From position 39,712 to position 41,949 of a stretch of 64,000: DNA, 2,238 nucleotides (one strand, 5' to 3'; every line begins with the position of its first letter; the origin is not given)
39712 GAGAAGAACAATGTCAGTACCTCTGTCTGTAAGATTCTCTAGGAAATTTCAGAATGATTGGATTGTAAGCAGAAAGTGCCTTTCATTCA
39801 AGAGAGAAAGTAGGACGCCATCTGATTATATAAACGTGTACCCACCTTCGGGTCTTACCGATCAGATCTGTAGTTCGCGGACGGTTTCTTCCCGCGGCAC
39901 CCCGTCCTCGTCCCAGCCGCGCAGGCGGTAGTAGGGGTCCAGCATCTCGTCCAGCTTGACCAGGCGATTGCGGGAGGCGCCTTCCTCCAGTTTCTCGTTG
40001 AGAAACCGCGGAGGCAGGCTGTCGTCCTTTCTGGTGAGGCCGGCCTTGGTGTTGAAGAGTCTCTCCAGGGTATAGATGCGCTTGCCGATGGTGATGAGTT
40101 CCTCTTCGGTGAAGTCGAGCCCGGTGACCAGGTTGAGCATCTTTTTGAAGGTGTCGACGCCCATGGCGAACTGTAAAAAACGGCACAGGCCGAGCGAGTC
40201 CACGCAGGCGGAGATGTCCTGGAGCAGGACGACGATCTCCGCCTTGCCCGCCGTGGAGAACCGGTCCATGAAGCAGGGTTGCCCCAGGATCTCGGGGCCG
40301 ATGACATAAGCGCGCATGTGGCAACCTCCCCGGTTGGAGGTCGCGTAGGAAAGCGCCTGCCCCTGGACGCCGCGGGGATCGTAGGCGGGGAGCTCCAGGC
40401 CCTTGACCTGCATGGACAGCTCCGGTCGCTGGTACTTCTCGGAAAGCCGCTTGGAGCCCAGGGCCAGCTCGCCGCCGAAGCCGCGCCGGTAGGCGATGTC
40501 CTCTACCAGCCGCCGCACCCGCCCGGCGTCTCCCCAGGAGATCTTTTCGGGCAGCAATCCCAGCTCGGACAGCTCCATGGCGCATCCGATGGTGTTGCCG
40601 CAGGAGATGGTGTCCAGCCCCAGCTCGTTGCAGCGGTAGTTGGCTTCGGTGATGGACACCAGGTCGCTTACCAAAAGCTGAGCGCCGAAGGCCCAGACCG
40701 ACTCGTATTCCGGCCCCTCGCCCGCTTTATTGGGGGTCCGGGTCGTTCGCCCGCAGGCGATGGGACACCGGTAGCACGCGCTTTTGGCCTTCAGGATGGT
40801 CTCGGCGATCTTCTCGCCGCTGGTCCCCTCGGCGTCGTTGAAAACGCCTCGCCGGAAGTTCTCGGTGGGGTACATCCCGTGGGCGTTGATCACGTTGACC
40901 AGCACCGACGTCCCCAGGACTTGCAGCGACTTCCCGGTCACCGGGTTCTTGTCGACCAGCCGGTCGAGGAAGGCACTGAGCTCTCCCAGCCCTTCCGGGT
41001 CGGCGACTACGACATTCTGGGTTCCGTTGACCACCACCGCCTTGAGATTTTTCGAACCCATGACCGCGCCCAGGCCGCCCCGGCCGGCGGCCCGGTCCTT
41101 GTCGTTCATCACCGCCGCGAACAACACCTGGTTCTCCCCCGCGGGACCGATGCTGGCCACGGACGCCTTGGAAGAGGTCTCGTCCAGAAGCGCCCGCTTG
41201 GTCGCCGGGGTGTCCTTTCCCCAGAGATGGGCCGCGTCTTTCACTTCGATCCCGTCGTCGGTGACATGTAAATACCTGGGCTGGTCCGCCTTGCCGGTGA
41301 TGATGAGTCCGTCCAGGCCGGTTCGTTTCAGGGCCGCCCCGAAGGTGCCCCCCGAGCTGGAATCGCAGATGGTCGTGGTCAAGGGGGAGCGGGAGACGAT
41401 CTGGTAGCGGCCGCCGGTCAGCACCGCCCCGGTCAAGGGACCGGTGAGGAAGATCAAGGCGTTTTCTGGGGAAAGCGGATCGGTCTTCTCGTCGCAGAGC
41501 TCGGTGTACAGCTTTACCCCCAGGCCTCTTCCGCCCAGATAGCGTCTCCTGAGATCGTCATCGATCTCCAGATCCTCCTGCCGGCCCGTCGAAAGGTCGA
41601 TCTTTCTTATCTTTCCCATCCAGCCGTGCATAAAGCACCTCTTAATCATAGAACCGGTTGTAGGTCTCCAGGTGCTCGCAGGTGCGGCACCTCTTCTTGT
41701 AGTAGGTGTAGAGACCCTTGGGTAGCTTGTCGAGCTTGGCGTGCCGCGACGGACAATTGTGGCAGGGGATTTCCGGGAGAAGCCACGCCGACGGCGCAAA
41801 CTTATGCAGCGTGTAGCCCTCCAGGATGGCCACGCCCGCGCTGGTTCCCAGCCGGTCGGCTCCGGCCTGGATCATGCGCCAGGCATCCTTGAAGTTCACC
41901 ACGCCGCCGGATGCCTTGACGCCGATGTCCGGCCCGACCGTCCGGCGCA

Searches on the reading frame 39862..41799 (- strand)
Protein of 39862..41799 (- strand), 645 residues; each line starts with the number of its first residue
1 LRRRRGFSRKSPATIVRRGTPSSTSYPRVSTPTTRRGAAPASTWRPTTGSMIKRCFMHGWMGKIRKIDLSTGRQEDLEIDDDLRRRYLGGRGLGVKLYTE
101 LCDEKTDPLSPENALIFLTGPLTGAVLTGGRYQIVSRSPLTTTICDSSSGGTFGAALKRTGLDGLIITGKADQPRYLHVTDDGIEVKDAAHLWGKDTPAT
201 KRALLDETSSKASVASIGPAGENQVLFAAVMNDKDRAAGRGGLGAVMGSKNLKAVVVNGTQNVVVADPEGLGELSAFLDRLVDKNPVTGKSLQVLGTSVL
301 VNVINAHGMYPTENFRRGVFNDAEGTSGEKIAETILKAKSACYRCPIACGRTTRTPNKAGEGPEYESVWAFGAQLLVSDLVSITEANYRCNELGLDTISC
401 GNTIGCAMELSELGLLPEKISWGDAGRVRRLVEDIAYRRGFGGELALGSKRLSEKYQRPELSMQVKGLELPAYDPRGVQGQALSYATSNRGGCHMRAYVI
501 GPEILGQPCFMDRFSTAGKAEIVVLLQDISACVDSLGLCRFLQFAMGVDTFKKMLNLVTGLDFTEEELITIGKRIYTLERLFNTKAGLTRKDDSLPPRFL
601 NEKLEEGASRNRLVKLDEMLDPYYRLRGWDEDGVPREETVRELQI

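Call 80: search_protein_families(library=pfam, proteins=[window:39862-41799:-], max_evalue=0.001)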
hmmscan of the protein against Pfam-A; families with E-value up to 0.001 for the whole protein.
window:39862-41799:- (645 aa): 2 families
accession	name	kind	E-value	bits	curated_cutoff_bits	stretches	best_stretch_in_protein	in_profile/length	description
PF01314.23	AFOR_C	-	7.6e-142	473.4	27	1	279-645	7-385/385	Aldehyde ferredoxin oxidoreductase, domains 2 & 3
PF02730.20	AFOR_N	-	1e-76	257.5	29.8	1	62-260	1-199/199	Aldehyde ferredoxin oxidoreductase, N-terminal domain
